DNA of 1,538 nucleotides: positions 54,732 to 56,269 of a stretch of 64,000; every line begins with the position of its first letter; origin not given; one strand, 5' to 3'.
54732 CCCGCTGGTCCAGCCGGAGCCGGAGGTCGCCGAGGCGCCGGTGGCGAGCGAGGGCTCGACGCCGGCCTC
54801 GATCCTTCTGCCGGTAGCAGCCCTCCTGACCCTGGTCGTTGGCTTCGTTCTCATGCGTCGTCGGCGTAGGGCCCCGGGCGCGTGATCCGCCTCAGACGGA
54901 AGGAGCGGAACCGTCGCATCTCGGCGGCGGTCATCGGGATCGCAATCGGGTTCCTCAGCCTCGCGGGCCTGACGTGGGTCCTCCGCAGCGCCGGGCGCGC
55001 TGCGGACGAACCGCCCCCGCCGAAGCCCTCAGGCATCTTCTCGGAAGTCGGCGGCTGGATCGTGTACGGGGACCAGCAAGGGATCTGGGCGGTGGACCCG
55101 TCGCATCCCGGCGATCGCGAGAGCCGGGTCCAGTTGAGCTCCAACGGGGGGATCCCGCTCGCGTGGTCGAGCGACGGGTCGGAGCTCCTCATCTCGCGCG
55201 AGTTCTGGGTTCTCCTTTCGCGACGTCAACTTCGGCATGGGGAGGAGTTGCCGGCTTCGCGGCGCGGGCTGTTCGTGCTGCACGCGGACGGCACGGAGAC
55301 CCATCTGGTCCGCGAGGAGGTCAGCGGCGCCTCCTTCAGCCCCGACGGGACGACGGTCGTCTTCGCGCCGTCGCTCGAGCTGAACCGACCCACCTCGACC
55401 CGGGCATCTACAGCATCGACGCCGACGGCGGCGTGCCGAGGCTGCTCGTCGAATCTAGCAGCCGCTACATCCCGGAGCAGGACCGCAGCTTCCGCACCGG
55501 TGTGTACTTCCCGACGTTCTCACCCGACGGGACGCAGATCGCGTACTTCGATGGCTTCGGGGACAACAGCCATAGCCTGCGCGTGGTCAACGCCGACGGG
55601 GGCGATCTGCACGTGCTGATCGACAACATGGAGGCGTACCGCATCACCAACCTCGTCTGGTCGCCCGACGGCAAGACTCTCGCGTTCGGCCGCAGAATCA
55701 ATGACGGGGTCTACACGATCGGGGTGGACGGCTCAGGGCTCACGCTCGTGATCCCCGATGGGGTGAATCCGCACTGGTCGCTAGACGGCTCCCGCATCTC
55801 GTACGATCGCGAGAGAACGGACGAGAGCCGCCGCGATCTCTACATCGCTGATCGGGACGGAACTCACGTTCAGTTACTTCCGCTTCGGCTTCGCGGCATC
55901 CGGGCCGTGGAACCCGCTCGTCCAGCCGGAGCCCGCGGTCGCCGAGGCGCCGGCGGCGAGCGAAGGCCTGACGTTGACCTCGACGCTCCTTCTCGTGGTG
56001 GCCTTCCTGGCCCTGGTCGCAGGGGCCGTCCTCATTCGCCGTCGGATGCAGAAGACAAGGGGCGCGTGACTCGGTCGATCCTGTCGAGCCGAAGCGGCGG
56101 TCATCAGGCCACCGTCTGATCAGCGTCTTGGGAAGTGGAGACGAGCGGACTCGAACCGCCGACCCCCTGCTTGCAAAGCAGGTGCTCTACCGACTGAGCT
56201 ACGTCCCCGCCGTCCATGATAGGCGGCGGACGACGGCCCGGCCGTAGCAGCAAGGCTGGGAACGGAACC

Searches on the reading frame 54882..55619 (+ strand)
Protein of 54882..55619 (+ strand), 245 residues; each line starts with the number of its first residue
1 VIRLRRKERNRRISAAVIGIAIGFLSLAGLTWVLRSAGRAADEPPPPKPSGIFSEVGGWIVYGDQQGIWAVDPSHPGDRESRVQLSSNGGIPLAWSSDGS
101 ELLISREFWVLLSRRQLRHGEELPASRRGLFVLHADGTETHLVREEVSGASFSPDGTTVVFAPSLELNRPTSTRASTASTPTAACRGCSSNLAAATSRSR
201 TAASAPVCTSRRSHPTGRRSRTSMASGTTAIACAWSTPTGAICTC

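Call 91: search_protein_families(library=pfam, proteins=[window:54882-55619:+], max_evalue=0.01)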
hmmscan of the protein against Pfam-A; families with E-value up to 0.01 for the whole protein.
window:54882-55619:+ (245 aa): 1 family
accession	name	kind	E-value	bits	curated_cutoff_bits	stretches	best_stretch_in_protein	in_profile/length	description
PF07676.18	PD40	-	0.0046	17.3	20.9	0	149-162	13-26/38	WD40-like Beta Propeller Repeat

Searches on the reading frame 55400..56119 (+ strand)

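Call 91: search_protein_families(library=pfam, proteins=[window:55400-56119:+], max_evalue=0.01)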
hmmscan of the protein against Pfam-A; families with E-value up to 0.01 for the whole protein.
window:55400-56119:+ (239 aa): 1 family
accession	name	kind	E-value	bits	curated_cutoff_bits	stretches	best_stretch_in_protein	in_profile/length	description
PF07676.18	PD40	-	1.8e-09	37.7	20.9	1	84-105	13-34/38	WD40-like Beta Propeller Repeat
